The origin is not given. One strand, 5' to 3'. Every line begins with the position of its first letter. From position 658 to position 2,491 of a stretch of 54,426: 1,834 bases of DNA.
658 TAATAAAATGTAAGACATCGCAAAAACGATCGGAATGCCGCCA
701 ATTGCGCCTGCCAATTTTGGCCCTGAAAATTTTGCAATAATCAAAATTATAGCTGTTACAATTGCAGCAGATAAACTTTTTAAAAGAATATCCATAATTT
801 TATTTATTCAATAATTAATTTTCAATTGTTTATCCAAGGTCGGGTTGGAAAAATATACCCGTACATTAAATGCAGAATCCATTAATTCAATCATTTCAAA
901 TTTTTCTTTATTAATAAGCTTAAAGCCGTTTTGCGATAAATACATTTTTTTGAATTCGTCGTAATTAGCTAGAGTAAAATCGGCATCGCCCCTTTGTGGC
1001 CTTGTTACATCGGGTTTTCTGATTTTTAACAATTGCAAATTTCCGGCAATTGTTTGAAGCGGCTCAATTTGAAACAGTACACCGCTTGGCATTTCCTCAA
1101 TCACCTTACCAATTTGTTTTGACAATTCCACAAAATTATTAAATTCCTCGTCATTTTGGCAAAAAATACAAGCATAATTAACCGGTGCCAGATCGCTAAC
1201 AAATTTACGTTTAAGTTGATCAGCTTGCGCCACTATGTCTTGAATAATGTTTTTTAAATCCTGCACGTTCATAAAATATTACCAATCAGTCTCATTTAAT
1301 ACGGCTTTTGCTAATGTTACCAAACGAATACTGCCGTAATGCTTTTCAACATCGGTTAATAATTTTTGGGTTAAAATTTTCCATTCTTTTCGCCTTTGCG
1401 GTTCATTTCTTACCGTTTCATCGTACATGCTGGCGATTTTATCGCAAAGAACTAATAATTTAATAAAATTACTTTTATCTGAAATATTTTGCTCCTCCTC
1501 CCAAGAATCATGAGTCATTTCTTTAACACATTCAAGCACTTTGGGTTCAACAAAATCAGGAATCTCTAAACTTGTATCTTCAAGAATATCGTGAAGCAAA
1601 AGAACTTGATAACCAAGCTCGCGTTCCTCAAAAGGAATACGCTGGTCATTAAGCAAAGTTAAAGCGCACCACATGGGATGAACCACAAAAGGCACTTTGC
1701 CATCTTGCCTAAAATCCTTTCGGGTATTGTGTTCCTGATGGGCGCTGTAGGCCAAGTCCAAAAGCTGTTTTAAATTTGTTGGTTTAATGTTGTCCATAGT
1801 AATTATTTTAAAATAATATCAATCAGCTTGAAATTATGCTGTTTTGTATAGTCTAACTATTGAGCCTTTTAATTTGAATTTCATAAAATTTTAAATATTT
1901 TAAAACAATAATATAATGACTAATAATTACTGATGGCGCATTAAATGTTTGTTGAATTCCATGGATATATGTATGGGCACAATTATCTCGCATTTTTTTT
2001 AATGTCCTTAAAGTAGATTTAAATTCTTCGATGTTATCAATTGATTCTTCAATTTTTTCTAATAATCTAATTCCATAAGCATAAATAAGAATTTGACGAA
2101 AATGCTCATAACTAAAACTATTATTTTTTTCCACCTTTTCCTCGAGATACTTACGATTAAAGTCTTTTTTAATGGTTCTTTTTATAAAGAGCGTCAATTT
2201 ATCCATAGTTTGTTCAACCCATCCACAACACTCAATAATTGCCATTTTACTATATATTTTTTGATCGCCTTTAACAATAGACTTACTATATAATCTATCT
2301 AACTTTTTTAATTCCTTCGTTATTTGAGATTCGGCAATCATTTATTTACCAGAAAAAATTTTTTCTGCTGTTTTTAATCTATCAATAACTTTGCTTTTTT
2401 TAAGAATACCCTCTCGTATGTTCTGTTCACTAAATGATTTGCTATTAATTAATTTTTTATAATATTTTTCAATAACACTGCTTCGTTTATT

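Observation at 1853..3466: AT-rich two-gene DUF262 (ParB-like) + HEPN cassette: candidate defence / abortive-infection module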

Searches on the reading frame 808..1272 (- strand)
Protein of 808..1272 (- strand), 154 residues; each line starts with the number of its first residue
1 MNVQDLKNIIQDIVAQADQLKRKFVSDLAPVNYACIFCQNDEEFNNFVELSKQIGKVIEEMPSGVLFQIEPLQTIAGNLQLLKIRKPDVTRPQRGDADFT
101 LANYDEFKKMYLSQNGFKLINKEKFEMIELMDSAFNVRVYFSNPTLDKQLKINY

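Call 3: search_protein_families(library=pfam, proteins=[window:808-1272:-], max_evalue=1)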
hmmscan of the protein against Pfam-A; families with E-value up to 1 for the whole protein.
window:808-1272:- (154 aa): 1 family
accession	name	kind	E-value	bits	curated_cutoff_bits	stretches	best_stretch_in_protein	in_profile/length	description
PF17602.7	DUF5498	-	0.14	13.1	27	1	96-137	21-62/96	Family of unknown function (DUF5498)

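Call 6: search_protein_families(library=ncbifam, proteins=[window:808-1272:-], max_evalue=0.1)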
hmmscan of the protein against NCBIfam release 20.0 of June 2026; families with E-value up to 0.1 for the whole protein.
window:808-1272:- (154 aa): 0 families

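Call 59: search_protein_families(library=padloc, proteins=[window:808-1272:-], max_evalue=0.001)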
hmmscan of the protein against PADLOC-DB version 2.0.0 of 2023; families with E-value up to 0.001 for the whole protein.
window:808-1272:- (154 aa): 0 families

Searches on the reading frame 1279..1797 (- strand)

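Call 3: search_protein_families(library=pfam, proteins=[window:1279-1797:-], max_evalue=1)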
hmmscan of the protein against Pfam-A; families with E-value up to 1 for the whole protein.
window:1279-1797:- (172 aa): 1 family
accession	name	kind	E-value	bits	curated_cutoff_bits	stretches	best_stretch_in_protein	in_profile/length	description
PF14144.11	DOG1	-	0.11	13.1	27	0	6-45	15-54/77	Seed dormancy control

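Call 6: search_protein_families(library=ncbifam, proteins=[window:1279-1797:-], max_evalue=0.1)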
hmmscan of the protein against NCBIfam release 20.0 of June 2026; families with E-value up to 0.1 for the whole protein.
window:1279-1797:- (172 aa): 1 family
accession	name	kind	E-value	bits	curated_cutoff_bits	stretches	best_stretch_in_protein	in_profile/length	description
TIGR00691.1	spoT_relA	subfamily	0.00039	18.9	499.2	1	19-95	5-76/687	RelA/SpoT family protein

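Call 59: search_protein_families(library=padloc, proteins=[window:1279-1797:-], max_evalue=0.001)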
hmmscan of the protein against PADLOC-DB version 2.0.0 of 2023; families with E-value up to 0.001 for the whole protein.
window:1279-1797:- (172 aa): 0 families

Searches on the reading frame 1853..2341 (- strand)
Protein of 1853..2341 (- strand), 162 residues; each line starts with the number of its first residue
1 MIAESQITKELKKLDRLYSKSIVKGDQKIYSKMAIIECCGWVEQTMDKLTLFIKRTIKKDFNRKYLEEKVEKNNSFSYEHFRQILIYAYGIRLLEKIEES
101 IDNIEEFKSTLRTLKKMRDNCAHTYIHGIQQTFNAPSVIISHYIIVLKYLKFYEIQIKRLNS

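Call 3: search_protein_families(library=pfam, proteins=[window:1853-2341:-], max_evalue=1)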
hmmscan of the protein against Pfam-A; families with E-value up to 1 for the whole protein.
window:1853-2341:- (162 aa): 3 families
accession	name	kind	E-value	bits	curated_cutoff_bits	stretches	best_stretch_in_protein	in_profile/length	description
PF10199.14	Adaptin_binding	-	0.025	15.8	32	1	35-121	11-80/98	Alpha and gamma adaptin binding protein p34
PF16575.11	CLP1_P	-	0.074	13.3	26.6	1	11-59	84-131/188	mRNA cleavage and polyadenylation factor CLP1 P-loop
PF20263.4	LYRM2-like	-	0.096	13.6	26.8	1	63-92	49-77/85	LYR motif-containing protein 2-like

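Call 4: search_protein_families(library=padloc, proteins=[window:1853-2341:-], max_evalue=1)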
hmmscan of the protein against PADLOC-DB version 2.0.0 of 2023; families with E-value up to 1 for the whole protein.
window:1853-2341:- (162 aa): 3 families
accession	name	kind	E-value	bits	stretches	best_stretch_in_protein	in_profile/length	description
PDLC04028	PD-T4-2_B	-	1.7e-46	156.3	1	1-159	1-165/168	-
PDLC04030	PD-T4-2_B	-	8e-30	102.1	1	1-158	1-163/294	-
PDLC04029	PD-T4-2_B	-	3.1e-21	74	1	1-159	1-170/174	-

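Call 6: search_protein_families(library=ncbifam, proteins=[window:1853-2341:-], max_evalue=0.1)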
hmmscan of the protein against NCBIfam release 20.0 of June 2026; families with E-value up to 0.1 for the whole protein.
window:1853-2341:- (162 aa): 0 families

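Call 13: find_homologous_proteins(query=window:1853-2341:-)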
Query window:1853-2341:- (162 aa): 1 proteins with E <= 0.001 among 31 candidates.
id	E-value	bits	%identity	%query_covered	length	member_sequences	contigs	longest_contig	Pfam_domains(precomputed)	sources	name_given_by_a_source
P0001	6.4e-99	346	100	100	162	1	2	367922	-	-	-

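Call 22: search_protein_families(library=pfam, alignment_id=A2, max_evalue=0.1)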
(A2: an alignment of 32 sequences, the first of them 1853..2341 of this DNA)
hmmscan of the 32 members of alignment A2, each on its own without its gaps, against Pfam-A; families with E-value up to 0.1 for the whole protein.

A. member 1, window:1853-2341:- (162 aa): 3 families
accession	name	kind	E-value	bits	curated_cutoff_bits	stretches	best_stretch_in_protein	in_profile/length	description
PF10199.14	Adaptin_binding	-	0.025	15.8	32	1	35-121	11-80/98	Alpha and gamma adaptin binding protein p34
PF16575.11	CLP1_P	-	0.074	13.3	26.6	1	11-59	84-131/188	mRNA cleavage and polyadenylation factor CLP1 P-loop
PF20263.4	LYRM2-like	-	0.096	13.6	26.8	0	63-92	49-77/85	LYR motif-containing protein 2-like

B. families by the number of members that match (of 32 scanned): 11 families
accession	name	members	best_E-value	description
PF18735.6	HEPN_RiboL-PSP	23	8.8e-09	RiboL-PSP-HEPN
PF18734.6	HEPN_AbiU2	1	0.017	AbiU2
PF10199.14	Adaptin_binding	1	0.025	Alpha and gamma adaptin binding protein p34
PF18731.6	HEPN_Swt1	1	0.038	Swt1-like HEPN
PF09571.16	RE_XcyI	1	0.042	XcyI restriction endonuclease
PF04925.20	SHQ1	1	0.045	SHQ1 protein, Shq1 domain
PF00432.27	Prenyltrans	1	0.051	Prenyltransferase alpha-alpha toroid domain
PF11488.14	Lge1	1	0.058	Transcriptional regulatory protein LGE1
PF16575.11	CLP1_P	1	0.074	mRNA cleavage and polyadenylation factor CLP1 P-loop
PF13864.11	Enkurin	1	0.081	Calmodulin-binding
PF20263.4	LYRM2-like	1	0.096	LYR motif-containing protein 2-like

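Call 23: search_protein_representatives(protein=window:1853-2341:-)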
Query: 162 residues. Proteins with E-value up to 0.001 (for the whole library): 500; up to 1e-10: 240; up to 1e-30: 2. The best 150 are listed.
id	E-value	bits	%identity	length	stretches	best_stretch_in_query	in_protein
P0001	2.0e-99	345.8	100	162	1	1-162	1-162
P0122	4.4e-33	130.5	44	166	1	1-160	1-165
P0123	3.0e-27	111.6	39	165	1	1-161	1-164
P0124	6.4e-27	110.6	38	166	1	1-160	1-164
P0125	3.8e-26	108.0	41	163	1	1-158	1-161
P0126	6.4e-26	107.3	42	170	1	1-160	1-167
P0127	7.2e-26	107.1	40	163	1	1-158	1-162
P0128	2.4e-24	102.2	39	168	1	1-158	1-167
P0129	3.2e-24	101.8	38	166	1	1-158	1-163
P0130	2.7e-23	98.8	43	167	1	1-143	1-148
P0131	7.9e-23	97.3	37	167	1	3-160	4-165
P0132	1.0e-22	96.9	40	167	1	1-147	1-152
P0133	1.3e-22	96.5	39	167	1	1-160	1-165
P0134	3.8e-22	95.1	41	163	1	1-151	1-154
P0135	4.8e-22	94.7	37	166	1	1-161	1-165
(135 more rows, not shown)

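Call 31: find_encoding_contigs(protein=P0001, flank=8000, max_places=4)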
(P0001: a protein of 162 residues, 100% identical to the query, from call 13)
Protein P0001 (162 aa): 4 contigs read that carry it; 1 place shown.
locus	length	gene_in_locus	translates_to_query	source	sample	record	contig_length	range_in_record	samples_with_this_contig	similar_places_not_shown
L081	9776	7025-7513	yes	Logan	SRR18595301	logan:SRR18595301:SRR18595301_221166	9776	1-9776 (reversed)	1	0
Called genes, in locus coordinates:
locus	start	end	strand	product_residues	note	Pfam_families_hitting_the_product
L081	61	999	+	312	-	PF00106:adh_short (weak), PF01073:3Beta_HSD, PF01370:Epimerase, PF02719:Polysacc_synt_2, PF04321:RmlD_sub_bind, PF07993:NAD_binding_4, PF13460:NAD_binding_10, PF16363:GDP_Man_Dehyd, +1 more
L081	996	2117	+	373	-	PF13439:Glyco_transf_4 (weak), PF00534:Glycos_transf_1, PF13692:Glyco_trans_1_4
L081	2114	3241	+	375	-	PF13439:Glyco_transf_4, PF20706:GT4-conflict, PF00534:Glycos_transf_1, PF13692:Glyco_trans_1_4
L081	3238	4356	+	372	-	PF00534:Glycos_transf_1, PF13692:Glyco_trans_1_4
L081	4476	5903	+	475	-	PF01663:Phosphodiest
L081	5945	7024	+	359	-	PF03235:GmrSD_N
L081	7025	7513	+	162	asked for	-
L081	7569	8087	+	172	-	-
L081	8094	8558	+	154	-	-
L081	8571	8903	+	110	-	-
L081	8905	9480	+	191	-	PF06821:Ser_hydrolase, PF12146:Hydrolase_4 (weak)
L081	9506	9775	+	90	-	?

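Call 38: predict_structure(alignment_id=A3)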
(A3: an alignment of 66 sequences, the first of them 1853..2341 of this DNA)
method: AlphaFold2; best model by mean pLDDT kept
length: 162 residues; sequences in the alignment: 66
mean_pLDDT: 93.9   pTM: 0.87
mean pLDDT of the five models: 93.9, 93.0, 92.5, 92.4, 91.4
residues with pLDDT >= 90: 141; 70-90: 19; 50-70: 2; < 50: 0
segments of 3 or more residues with pLDDT < 50: none
pLDDT, mean of each block of 10 residues (from residue 1): 86 98 96 97 94 94 93 91 94 96 97 96 82 95 97 96 89
secondary structure, 60 per line:
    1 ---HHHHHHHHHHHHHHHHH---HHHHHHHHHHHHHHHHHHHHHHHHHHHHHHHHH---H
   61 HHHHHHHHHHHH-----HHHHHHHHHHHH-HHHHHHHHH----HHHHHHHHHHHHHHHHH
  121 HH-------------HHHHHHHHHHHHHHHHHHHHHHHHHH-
elements in order: H4-20 H24-56 H60-72 H78-89 H91-99 H104-122 H136-161

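Call 43: fold_search(model_id=the predicted structure, library=pdb)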
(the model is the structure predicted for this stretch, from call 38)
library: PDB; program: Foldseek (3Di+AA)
matches with E <= 10: 217; with E <= 0.001: 0
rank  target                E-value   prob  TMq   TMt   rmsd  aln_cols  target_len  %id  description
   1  7pi6_A                2.3e-01  0.18  0.22  0.17  18.2       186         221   13  Trypanosoma brucei ISG65 bound to human complement C3d (released 2022-07-27)
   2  7pi6_C                6.0e-01  0.12  0.22  0.19  17.2       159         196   14  Trypanosoma brucei ISG65 bound to human complement C3d (released 2022-07-27)
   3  4z9i_B                6.3e-01  0.09  0.18  0.18  19.3       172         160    9  Asp-TarS from E. coli (released 2016-07-20)
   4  8xeh_D                7.7e-01  0.38  0.34  0.41   7.7       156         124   12  Crystal structure of HEPN-MNT complex (released 2024-12-18)
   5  8uao_A                8.6e-01  0.47  0.45  0.34   9.9       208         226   12  DpHF18 filament (released 2024-04-10)
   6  6upw_L                9.6e-01  0.47  0.35  0.37   9.4       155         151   10  Metavinculin ABD-F-actin complex (released 2020-09-30)
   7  1wty_A                1.2e+00  0.25  0.32  0.41   7.4       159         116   15  Crystal structure of a probable nucleotidyl transferase protein from thermus thermophilus HB8 (released 2004-12-07)
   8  8w6e_B                1.5e+00  0.08  0.23  0.23  19.2       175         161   17  De novo design of HBC599 binder (released 2024-11-27)
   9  1i4t_A                1.6e+00  0.07  0.20  0.19  22.5       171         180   11  CRYSTAL STRUCTURE ANALYSIS OF RAC1-GMPPNP IN COMPLEX WITH ARFAPTIN (released 2001-05-16)
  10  7bxo_F                1.7e+00  0.28  0.38  0.44   7.8       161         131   10  Crystal structure of the toxin-antitoxin with AMP-PNP (released 2020-09-30)
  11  6kcr_A                1.8e+00  0.10  0.30  0.29  12.7       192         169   14  X-ray structure of the MtlR-HPr complex from Escherichia coli (released 2019-10-09)
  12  1i4l_A                1.8e+00  0.06  0.20  0.18  22.4       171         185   12  CRYSTAL STRUCTURE ANALYSIS OF RAC1-GDP IN COMPLEX WITH ARFAPTIN (P41) (released 2001-05-16)
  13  3jbi_V                1.9e+00  0.28  0.34  0.39   7.9       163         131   11  MDFF model of the vinculin tail domain bound to F-actin (released 2015-11-04)
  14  6kcr_C                1.9e+00  0.09  0.28  0.27  12.8       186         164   13  X-ray structure of the MtlR-HPr complex from Escherichia coli (released 2019-10-09)
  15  3rip                  2.0e+00  0.16  0.32  0.12  13.6       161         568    9  Crystal Structure of human gamma-tubulin complex protein 4 (GCP4) (released 2011-07-06)
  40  8xdj_B                3.2e+00  0.20  0.38  0.43   7.0       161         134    9  Crystal structure of AMPylated HEPN toxin (released 2024-12-18)
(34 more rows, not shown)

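Call 44: search_solved_structures(query=A3, max_evalue=10, show_alignments=2)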
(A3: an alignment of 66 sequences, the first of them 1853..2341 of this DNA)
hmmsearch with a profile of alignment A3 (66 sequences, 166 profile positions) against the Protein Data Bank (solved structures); distinct sequences matched with E-value up to 10: 2.
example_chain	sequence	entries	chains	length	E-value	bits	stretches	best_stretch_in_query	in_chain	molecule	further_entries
5gkk_A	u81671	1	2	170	0.24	14.4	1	39-131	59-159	Putative homing endonuclease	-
9v1i_lk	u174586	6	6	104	2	11.3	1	52-125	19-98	60S ribosomal protein L36, putative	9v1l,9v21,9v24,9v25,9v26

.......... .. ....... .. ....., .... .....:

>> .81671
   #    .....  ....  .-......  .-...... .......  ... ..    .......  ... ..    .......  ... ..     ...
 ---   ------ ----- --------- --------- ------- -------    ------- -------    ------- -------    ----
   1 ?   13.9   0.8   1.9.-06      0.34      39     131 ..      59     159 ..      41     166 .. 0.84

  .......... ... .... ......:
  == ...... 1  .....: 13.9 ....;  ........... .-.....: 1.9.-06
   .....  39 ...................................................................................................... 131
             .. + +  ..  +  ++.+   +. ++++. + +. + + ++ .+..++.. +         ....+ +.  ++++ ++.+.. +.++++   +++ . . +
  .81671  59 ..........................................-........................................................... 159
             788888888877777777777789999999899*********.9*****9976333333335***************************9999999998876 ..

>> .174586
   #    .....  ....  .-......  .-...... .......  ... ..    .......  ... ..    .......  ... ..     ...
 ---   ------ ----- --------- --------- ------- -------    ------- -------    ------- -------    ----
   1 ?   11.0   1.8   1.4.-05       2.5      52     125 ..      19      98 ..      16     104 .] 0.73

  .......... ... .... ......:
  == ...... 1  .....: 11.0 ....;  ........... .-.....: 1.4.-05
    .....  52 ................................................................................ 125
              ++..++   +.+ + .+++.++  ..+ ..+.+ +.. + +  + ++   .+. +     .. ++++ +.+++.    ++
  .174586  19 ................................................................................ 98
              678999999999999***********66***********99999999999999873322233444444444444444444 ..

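Call 75: fold_search(model_id=the predicted structure, library=viral)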
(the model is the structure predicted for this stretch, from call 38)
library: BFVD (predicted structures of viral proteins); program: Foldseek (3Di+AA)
matches with E <= 10: 215; with E <= 0.001: 0
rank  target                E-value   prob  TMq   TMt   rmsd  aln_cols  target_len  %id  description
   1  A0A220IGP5            2.9e-01  0.47  0.32  0.27  16.5       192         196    9  Putative ORF3 protein [Giant panda associated gemycircularvirus]
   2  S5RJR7                3.3e-01  0.41  0.32  0.28  17.4       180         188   13  Putative C2 protein [hypericum associated gemycircularvirus 1]
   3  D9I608                4.2e-01  0.12  0.19  0.21  19.0       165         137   14  Uncharacterized protein [Acinetobacter phage 133]
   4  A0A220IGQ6            4.7e-01  0.25  0.27  0.24  17.5       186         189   12  Putative ORF3 protein [Giant panda associated gemycircularvirus]
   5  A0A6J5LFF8            6.5e-01  0.21  0.32  0.09  10.9       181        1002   14  Uncharacterized protein [uncultured Caudovirales phage]
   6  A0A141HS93            6.8e-01  0.12  0.23  0.05  21.0       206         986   12  (no name in the UniProt tables at hand)
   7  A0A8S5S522            7.2e-01  0.11  0.21  0.21  19.9       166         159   11  Uncharacterized protein [Siphoviridae sp. ctmP938]
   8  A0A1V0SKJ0            7.5e-01  0.08  0.16  0.10  20.2       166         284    9  SMODS and SLOG-associating 2TM effector domain-containing protein [Klosneuvirus KNV1]
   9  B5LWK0                8.8e-01  0.10  0.21  0.20  19.5       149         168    9  Uncharacterized protein [Feldmannia species virus]
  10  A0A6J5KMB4            1.0e+00  0.13  0.24  0.12  18.4       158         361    8  Uncharacterized protein [uncultured Caudovirales phage]
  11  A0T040                1.1e+00  0.30  0.33  0.24   8.7       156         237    8  (no name in the UniProt tables at hand)
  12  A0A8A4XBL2            1.1e+00  0.16  0.27  0.19  15.9       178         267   12  Replication-associated protein [Emberiza rustica Genomoviridae sp.]
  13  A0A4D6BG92            1.2e+00  0.09  0.21  0.19  18.2       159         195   13  (no name in the UniProt tables at hand)
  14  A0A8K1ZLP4            1.2e+00  0.08  0.21  0.16  17.9       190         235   10  (no name in the UniProt tables at hand)
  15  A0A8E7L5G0            1.3e+00  0.15  0.27  0.22  17.4       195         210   13  Replication-associated protein [Emberiza tristrami Genomoviridae sp.]
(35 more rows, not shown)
